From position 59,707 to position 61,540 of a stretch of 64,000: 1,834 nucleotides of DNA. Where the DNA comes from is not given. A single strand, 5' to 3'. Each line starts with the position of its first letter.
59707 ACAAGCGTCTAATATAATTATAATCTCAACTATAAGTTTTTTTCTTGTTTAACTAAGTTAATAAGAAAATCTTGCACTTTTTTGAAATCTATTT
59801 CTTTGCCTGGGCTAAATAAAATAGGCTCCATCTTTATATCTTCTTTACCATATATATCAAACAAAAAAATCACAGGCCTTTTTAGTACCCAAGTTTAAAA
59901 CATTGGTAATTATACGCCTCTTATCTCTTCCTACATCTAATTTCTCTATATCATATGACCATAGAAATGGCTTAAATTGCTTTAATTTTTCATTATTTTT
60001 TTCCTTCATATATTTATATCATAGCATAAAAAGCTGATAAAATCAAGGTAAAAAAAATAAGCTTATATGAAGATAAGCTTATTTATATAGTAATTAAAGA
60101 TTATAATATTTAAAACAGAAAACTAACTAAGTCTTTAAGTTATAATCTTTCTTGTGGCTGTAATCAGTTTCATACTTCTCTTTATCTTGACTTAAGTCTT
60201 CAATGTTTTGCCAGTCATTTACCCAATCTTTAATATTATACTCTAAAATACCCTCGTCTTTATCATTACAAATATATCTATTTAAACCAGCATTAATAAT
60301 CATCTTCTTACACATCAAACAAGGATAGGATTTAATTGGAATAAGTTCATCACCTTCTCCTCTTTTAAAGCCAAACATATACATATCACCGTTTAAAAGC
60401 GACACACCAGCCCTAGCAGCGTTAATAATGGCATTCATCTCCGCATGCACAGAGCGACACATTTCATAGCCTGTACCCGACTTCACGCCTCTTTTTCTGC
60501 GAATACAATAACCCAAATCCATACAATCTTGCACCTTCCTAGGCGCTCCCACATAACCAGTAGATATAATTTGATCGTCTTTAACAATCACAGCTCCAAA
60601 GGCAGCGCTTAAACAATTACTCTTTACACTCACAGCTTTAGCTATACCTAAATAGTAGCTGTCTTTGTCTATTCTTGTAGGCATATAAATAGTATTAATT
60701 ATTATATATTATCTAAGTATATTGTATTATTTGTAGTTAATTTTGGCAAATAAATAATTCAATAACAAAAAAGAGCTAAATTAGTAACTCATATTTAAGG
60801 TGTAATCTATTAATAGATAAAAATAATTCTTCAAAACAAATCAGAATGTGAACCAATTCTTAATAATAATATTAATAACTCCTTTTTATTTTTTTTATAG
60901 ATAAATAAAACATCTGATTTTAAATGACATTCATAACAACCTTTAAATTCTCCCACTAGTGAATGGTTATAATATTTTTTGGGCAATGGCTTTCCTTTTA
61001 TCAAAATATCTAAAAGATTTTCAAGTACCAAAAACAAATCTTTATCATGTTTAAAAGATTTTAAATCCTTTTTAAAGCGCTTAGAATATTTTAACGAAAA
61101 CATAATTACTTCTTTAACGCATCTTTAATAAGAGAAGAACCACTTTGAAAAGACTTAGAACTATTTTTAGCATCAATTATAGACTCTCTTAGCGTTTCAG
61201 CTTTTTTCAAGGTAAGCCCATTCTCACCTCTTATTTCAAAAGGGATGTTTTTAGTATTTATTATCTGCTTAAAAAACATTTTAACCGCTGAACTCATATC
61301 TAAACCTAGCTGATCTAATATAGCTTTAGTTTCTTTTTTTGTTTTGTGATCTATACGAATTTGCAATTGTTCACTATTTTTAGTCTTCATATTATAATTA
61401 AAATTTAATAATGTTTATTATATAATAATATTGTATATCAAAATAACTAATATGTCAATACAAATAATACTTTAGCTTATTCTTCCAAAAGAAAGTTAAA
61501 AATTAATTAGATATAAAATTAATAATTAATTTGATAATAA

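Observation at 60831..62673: Toxin islet next to tRNA-Ser: YafQ-DinJ pair plus a RhuM-Fic fusion protein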

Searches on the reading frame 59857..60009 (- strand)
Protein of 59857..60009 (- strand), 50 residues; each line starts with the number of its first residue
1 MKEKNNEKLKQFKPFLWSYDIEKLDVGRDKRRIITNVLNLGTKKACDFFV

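Call 4: search_protein_families(library=pfam, proteins=[window:59857-60009:-], max_evalue=0.01)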
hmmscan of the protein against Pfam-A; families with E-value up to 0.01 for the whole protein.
window:59857-60009:- (50 aa): 1 family
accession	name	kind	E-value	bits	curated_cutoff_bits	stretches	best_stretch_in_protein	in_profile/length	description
PF21956.1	DUF6922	-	2.9e-07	30.3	27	1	13-45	3-35/52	Family of unknown function (DUF6922)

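Call 5: search_protein_families(library=ncbifam, proteins=[window:59857-60009:-], max_evalue=0.01)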
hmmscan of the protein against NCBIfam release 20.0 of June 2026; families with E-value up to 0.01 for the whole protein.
window:59857-60009:- (50 aa): 0 families

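Call 7: search_protein_families(library=padloc, proteins=[window:59857-60009:-], max_evalue=0.01)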
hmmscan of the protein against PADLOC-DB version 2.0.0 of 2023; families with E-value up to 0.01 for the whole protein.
window:59857-60009:- (50 aa): 0 families

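Call 8: search_protein_families(library=phrogs, proteins=[window:59857-60009:-], max_evalue=0.001)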
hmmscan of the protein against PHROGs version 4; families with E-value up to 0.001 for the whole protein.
window:59857-60009:- (50 aa): 0 families

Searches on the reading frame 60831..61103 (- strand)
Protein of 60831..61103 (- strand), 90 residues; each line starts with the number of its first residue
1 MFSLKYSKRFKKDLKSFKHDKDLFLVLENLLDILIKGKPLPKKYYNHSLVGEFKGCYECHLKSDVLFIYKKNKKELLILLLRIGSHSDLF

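Call 4: search_protein_families(library=pfam, proteins=[window:60831-61103:-], max_evalue=0.01)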
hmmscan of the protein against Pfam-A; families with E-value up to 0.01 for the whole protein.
window:60831-61103:- (90 aa): 2 families
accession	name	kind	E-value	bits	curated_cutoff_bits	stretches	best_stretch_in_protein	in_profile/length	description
PF15738.11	YafQ_toxin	-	3.4e-27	95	30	1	4-90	3-87/88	Bacterial toxin of type II toxin-antitoxin system, YafQ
PF05016.21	ParE_toxin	-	3.8e-07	31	23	1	4-89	1-88/89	ParE toxin of type II toxin-antitoxin system, parDE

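Call 5: search_protein_families(library=ncbifam, proteins=[window:60831-61103:-], max_evalue=0.01)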
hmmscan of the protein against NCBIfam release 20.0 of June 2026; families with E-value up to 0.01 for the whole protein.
window:60831-61103:- (90 aa): 2 families
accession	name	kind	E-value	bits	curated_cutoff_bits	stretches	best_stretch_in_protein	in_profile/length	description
TIGR02385.1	RelE_StbE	subfamily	4.3e-20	72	27.9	1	4-90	2-88/88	type II toxin-antitoxin system mRNA interferase toxin, RelE/StbE family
TIGR00053.1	TIGR00053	subfamily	1.7e-18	67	87.25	1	2-90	2-91/92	YafQ family addiction module toxin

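Call 7: search_protein_families(library=padloc, proteins=[window:60831-61103:-], max_evalue=0.01)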
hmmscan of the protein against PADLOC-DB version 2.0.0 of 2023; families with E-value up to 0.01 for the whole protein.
window:60831-61103:- (90 aa): 0 families

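Call 8: search_protein_families(library=phrogs, proteins=[window:60831-61103:-], max_evalue=0.001)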
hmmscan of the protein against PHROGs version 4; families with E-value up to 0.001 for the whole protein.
window:60831-61103:- (90 aa): 2 families
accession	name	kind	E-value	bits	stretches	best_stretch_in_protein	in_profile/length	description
phrog_7251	-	moron, auxiliary metabolic gene and host takeover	1.3e-25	90.5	1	1-90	1-89/90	RelE-like toxin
phrog_1213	-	moron, auxiliary metabolic gene and host takeover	0.00068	21.2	1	1-88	2-85/88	RelE-like toxin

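Call 36: search_solved_structures(query=window:60831-61103:-, max_evalue=0.01, show_alignments=2)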
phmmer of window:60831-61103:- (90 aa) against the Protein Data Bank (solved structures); distinct sequences matched with E-value up to 0.01: 11.
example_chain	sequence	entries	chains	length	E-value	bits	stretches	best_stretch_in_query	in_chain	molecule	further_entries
4nrn_A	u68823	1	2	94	5.2e-15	58.7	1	1-90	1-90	metal-bound toxin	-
2otr_A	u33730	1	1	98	6e-15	58.5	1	1-90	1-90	Hypothetical protein HP0892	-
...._B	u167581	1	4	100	4.4e-12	49.4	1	1-90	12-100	Type II toxin-antitoxin system YafQ family toxin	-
1z8m_A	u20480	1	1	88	7.1e-12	48.7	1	2-90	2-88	conserved hypothetical protein HP0894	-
4ltt_A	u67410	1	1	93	8.7e-12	48.4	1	2-90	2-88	Uncharacterized protein, toxin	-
4ls4_A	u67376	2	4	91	4.6e-11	46.1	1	2-90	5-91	Uncharacterized protein, Toxin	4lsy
4ml2_A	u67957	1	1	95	4.8e-09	39.7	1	4-90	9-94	mRNA interferase YafQ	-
4q2u_B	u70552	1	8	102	6e-09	39.4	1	4-90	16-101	mRNA interferase YafQ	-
4ml0_B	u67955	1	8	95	1.3e-08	38.3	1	4-90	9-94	Predicted toxin of the YafQ-DinJ toxin-antitoxin system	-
4mmg_A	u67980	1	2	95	4.4e-08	36.6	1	4-89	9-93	mRNA interferase YafQ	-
4mmj_A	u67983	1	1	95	1.2e-07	35.2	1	4-89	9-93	Addiction module toxin, RelE/StbE family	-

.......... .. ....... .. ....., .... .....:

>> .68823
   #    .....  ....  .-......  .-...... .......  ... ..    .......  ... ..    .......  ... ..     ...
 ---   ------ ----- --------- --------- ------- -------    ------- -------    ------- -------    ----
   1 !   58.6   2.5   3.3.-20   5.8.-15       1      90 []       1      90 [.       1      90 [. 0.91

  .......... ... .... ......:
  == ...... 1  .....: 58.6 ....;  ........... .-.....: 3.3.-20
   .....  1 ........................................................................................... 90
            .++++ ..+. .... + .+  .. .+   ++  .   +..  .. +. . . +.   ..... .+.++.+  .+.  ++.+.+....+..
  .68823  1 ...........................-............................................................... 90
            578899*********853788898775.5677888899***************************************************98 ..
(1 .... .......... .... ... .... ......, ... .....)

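Call 59: find_encoding_contigs(protein=window:60831-61103:-, flank=6000, max_places=10)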
Protein window:60831-61103:- (90 aa): 16 contigs read that carry it; 10 places shown.
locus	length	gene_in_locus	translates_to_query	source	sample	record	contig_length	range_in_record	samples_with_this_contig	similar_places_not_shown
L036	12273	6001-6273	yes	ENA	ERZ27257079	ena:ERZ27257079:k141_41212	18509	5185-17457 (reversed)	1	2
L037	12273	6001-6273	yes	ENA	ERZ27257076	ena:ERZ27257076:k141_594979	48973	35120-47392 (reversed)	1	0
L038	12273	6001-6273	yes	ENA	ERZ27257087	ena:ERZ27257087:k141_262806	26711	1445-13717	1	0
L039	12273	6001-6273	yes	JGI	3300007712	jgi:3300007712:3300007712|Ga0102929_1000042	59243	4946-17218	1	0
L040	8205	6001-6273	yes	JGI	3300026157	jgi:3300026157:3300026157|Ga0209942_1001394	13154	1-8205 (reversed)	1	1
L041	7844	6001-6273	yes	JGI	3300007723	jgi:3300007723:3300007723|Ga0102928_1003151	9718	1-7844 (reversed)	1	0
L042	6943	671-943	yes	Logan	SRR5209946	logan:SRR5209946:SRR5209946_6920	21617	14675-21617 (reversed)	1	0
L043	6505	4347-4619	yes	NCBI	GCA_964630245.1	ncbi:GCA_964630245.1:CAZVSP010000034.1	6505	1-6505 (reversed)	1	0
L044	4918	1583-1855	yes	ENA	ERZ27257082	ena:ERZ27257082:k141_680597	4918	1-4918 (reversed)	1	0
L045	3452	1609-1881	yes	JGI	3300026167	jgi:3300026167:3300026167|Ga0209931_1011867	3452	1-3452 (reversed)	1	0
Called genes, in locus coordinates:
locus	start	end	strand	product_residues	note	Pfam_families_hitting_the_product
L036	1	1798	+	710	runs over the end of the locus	PF22745:Nlig-Ia, PF01653:DNA_ligase_aden, PF03120:OB_DNA_ligase, PF03119:DNA_ligase_ZBD, PF14520:HHH_5 (faint), PF12826:HHH_2 (weak), PF00533:BRCT, PF12738:PTCB-BRCT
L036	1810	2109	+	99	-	PF02686:GatC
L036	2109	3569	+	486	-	PF01425:Amidase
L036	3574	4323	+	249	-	PF13462:Thioredoxin_4, PF01323:DSBA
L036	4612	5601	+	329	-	PF13310:Virulence_RhuM, PF02661:Fic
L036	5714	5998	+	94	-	PF04221:RelB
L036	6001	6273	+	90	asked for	PF15738:YafQ_toxin, PF05016:ParE_toxin (weak)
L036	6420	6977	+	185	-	PF00383:dCMP_cyt_deam_1, PF14437:MafB19-deam (weak)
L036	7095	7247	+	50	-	PF21956:DUF6922 (weak)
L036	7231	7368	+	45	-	-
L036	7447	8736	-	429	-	PF02397:Bac_transf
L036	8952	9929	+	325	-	PF13177:DNA_pol3_delta2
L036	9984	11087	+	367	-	PF14870:PSII_BNR (weak), PF15902:Sortilin-Vps10 (weak), PF14870:PSII_BNR (weak)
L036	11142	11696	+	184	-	PF01765:RRF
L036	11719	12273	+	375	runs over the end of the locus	PF02163:Peptidase_M50, PF00595:PDZ (weak), PF13180:PDZ_2, PF14685:PDZ_Tricorn (faint), PF17820:PDZ_6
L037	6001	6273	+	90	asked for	PF15738:YafQ_toxin, PF05016:ParE_toxin (weak)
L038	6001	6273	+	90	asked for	PF15738:YafQ_toxin, PF05016:ParE_toxin (weak)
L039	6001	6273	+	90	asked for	PF15738:YafQ_toxin, PF05016:ParE_toxin (weak)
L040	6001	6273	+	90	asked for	PF15738:YafQ_toxin, PF05016:ParE_toxin (weak)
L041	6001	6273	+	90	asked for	PF15738:YafQ_toxin, PF05016:ParE_toxin (weak)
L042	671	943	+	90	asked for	PF15738:YafQ_toxin, PF05016:ParE_toxin (weak)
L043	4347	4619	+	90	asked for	PF15738:YafQ_toxin, PF05016:ParE_toxin (weak)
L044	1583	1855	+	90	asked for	PF15738:YafQ_toxin, PF05016:ParE_toxin (weak)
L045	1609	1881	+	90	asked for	PF15738:YafQ_toxin, PF05016:ParE_toxin (weak)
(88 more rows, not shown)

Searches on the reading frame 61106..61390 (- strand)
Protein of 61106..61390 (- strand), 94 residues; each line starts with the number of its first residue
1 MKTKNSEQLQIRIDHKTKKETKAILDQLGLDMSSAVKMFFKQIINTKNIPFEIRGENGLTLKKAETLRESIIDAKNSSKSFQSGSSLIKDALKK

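Call 4: search_protein_families(library=pfam, proteins=[window:61106-61390:-], max_evalue=0.01)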
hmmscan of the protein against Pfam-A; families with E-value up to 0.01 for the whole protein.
window:61106-61390:- (94 aa): 1 family
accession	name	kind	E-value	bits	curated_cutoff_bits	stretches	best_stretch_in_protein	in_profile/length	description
PF04221.18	RelB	-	2.4e-15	56.7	22.4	1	7-72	2-69/82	RelB antitoxin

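Call 5: search_protein_families(library=ncbifam, proteins=[window:61106-61390:-], max_evalue=0.01)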
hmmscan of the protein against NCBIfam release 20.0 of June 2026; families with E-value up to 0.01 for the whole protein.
window:61106-61390:- (94 aa): 3 families
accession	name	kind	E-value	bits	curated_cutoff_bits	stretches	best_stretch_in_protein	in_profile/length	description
TIGR02384.1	RelB_DinJ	subfamily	4.5e-21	74.9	45.65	1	3-90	3-84/85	type II toxin-antitoxin system RelB/DinJ family antitoxin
NF050811.1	RelB_ParD_antitoxin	subfamily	4.7e-10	39.5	60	1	11-56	1-46/83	type II toxin-antitoxin system RelB/ParD family antitoxin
NF008412.0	PRK11235.1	equivalog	6.1e-06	26.4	96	1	9-52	4-47/80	type II toxin-antitoxin system RelB/DinJ family antitoxin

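Call 7: search_protein_families(library=padloc, proteins=[window:61106-61390:-], max_evalue=0.01)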
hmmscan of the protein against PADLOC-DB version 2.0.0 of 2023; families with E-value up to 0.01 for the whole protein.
window:61106-61390:- (94 aa): 1 family
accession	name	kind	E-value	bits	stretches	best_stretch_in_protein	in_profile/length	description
PDLC02103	Cas6b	-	0.0019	16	1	35-87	85-135/240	-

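Call 8: search_protein_families(library=phrogs, proteins=[window:61106-61390:-], max_evalue=0.001)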
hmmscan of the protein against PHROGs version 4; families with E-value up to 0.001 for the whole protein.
window:61106-61390:- (94 aa): 1 family
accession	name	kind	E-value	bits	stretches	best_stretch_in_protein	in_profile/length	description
phrog_2737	-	unknown function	2.6e-17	63.6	1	5-85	3-78/86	-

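Call 37: search_solved_structures(query=window:61106-61390:-, max_evalue=0.01, show_alignments=2)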
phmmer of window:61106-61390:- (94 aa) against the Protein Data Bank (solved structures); distinct sequences matched with E-value up to 0.01: 3.
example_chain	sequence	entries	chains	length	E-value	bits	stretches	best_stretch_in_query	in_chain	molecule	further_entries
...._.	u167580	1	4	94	4.4e-09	39.7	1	5-58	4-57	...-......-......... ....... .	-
4q2u_A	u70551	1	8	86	0.00012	25.5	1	10-73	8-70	Antitoxin DinJ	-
4ml0_A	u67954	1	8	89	0.00016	25.2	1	9-68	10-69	Predicted antitoxin of YafQ-DinJ toxin-antitoxin system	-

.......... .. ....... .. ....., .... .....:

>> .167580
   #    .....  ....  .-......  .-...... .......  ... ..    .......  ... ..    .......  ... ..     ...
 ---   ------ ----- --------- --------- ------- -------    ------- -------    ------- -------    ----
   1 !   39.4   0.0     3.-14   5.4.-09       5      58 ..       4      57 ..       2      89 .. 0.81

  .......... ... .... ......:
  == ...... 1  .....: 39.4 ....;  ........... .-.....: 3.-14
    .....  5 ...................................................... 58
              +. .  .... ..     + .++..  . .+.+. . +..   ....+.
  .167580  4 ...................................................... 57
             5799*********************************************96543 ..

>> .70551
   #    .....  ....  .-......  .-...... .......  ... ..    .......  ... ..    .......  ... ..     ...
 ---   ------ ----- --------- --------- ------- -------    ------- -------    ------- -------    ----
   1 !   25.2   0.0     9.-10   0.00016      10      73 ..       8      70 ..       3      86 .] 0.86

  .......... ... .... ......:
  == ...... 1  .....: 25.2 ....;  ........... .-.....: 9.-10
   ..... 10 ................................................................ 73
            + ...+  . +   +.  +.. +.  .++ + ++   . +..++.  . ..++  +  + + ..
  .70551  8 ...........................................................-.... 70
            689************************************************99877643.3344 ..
